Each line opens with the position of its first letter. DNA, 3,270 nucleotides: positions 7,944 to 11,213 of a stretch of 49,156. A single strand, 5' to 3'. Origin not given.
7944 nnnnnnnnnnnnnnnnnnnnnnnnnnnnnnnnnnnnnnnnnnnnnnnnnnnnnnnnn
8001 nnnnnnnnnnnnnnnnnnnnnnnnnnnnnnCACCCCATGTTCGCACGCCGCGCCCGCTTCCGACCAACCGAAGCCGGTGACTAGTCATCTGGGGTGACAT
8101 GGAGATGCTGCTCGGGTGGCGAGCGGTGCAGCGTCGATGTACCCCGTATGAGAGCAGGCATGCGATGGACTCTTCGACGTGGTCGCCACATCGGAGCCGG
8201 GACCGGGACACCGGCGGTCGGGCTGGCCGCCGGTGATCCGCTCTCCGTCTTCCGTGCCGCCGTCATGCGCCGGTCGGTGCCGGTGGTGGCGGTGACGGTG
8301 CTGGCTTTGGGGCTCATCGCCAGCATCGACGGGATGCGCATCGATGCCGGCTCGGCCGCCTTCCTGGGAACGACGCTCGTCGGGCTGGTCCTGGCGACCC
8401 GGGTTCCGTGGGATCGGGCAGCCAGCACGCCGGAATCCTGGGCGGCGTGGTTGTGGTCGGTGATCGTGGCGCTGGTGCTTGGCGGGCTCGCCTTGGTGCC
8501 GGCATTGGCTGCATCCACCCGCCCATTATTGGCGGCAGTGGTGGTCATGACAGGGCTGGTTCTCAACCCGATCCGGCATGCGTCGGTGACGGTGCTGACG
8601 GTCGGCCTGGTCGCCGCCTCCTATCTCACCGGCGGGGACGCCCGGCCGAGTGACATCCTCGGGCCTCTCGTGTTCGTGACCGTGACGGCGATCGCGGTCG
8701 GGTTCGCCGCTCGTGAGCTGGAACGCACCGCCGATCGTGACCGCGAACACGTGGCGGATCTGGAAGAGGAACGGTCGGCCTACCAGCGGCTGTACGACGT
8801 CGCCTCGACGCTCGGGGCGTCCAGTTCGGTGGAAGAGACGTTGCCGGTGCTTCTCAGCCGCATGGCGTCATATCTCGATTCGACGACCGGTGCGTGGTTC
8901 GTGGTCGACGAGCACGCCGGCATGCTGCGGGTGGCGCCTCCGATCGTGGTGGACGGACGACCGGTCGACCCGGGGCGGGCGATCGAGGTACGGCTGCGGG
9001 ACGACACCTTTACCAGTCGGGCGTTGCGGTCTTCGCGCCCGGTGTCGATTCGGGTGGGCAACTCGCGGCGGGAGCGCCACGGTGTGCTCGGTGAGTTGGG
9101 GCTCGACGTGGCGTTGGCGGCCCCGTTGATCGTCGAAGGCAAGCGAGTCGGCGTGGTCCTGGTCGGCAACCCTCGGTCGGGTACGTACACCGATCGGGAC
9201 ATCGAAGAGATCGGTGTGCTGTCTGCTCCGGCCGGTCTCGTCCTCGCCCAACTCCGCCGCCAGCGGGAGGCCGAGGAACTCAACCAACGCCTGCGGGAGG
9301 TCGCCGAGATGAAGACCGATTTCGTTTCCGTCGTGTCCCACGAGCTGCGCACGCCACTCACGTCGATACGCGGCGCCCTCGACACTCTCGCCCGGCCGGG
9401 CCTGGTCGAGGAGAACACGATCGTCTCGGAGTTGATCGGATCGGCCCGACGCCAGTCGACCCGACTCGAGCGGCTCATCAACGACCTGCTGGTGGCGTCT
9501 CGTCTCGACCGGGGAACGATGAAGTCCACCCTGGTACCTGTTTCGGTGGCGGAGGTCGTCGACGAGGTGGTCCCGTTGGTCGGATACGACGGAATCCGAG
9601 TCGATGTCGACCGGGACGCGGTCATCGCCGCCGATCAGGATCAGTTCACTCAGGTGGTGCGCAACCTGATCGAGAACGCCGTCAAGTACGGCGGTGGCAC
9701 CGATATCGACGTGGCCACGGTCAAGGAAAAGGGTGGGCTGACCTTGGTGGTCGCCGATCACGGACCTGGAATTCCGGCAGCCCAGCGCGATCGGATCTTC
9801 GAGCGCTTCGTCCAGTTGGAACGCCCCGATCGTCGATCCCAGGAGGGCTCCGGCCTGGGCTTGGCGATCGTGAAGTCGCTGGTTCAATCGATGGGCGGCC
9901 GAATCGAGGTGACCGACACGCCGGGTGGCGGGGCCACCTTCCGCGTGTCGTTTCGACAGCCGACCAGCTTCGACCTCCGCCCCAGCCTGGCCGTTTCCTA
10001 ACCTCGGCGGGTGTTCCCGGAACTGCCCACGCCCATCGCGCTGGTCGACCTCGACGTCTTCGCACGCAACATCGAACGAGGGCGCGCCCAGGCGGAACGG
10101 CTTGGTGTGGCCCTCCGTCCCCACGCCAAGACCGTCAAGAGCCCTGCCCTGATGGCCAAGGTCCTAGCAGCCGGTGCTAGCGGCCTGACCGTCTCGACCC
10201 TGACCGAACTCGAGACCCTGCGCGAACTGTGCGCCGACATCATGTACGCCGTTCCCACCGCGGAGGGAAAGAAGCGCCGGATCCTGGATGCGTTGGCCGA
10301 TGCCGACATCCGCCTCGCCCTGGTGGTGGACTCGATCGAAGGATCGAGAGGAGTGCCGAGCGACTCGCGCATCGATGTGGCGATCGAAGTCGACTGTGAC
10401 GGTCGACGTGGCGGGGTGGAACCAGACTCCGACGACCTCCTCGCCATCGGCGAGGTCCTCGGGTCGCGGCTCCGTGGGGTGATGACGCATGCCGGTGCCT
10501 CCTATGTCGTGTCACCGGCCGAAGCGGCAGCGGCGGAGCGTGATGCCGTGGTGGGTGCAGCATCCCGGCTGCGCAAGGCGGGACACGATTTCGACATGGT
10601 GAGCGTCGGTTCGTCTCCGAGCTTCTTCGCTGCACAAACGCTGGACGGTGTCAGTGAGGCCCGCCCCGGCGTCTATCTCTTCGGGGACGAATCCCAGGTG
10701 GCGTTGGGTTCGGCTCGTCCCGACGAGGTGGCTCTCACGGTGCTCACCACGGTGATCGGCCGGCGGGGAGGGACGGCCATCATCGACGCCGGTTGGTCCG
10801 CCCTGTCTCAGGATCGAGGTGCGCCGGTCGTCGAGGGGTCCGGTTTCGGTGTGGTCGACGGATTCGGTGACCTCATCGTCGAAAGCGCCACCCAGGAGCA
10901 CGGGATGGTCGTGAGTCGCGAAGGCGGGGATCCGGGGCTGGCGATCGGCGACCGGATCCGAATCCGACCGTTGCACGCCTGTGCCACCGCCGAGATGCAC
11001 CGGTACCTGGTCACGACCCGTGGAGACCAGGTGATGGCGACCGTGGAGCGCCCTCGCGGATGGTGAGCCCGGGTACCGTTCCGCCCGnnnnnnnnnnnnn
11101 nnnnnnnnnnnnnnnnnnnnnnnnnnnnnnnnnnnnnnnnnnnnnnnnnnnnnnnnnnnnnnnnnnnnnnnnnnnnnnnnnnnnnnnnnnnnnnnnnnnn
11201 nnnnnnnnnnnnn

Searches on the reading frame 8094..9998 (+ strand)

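Call 35: search_protein_families(library=pfam, proteins=[window:8094-9998:+], max_evalue=0.00001)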
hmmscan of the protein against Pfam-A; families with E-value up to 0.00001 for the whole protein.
window:8094-9998:+ (635 aa): 5 families
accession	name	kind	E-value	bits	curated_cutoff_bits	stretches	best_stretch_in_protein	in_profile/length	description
PF02518.31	HATPase_c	-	5.7e-30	104.5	26.4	1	514-622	2-109/111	Histidine kinase-, DNA gyrase B-, and HSP90-like ATPase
PF00512.31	HisKA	-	1.2e-17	64.2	26.9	1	406-474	1-66/66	His Kinase A (phospho-acceptor) domain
PF13185.12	GAF_2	-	2.5e-12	47.6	28.6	1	244-384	2-135/136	GAF domain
PF01590.32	GAF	-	7.9e-07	30.1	22.4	1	247-380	3-129/133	GAF domain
PF13581.12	HATPase_c_2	-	5.2e-06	26.9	27.4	0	522-611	36-119/127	Histidine kinase-like ATPase domain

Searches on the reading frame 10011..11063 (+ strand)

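Call 35: search_protein_families(library=pfam, proteins=[window:10011-11063:+], max_evalue=0.00001)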
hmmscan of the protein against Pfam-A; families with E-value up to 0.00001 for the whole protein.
window:10011-11063:+ (351 aa): 2 families
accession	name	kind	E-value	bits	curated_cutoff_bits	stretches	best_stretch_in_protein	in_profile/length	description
PF01168.26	Ala_racemase_N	-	9.7e-23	81.5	24.1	1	12-227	1-219/220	Alanine racemase, N-terminal domain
PF14031.13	D-ser_dehydrat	-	1.2e-18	68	22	1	241-335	1-96/97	Putative serine dehydratase domain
